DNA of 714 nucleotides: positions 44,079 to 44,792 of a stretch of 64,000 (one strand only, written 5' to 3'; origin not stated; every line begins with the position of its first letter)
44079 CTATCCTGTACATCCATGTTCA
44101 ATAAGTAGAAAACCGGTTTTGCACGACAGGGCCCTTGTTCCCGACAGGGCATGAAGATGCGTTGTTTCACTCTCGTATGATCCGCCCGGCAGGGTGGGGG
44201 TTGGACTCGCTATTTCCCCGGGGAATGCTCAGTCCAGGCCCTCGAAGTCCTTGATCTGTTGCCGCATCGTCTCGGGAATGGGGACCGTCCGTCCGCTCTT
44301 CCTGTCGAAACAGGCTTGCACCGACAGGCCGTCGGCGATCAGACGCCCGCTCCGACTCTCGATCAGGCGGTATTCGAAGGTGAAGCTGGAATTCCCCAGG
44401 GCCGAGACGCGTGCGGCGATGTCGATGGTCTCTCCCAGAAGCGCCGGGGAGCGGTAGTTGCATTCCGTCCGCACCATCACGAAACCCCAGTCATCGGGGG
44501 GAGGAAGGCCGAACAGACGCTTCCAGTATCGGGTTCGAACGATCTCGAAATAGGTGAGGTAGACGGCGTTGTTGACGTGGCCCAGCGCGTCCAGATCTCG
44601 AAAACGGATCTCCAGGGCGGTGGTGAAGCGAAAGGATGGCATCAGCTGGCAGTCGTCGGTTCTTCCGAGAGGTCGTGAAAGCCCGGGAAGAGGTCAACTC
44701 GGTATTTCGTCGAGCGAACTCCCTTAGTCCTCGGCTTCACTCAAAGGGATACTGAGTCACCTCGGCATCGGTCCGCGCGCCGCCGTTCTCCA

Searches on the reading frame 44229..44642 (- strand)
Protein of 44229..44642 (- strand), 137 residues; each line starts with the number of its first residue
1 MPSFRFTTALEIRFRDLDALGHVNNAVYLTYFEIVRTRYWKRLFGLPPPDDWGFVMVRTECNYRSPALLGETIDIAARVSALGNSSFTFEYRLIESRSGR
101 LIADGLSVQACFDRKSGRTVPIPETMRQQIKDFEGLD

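Call 8: search_protein_families(library=pfam, proteins=[window:44229-44642:-])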
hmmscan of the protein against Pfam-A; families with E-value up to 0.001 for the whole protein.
window:44229-44642:- (137 aa): 3 families
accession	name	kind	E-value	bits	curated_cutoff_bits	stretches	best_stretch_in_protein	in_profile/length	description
PF13279.12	4HBT_2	-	3.8e-24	85.9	25.5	1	13-130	2-122/122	Thioesterase-like superfamily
PF03061.28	4HBT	-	8.8e-16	58.4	20.6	1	21-94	2-71/79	Thioesterase superfamily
PF20791.3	Acyl-ACP_TE_C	-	1.9e-06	28.4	21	1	8-31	10-33/101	Acyl-ACP thioesterase C-terminal domain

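Call 48: find_encoding_contigs(protein=window:44229-44642:-, flank=6000, max_places=10)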
Protein window:44229-44642:- (137 aa): no gene with exactly this product is on record in the collection.
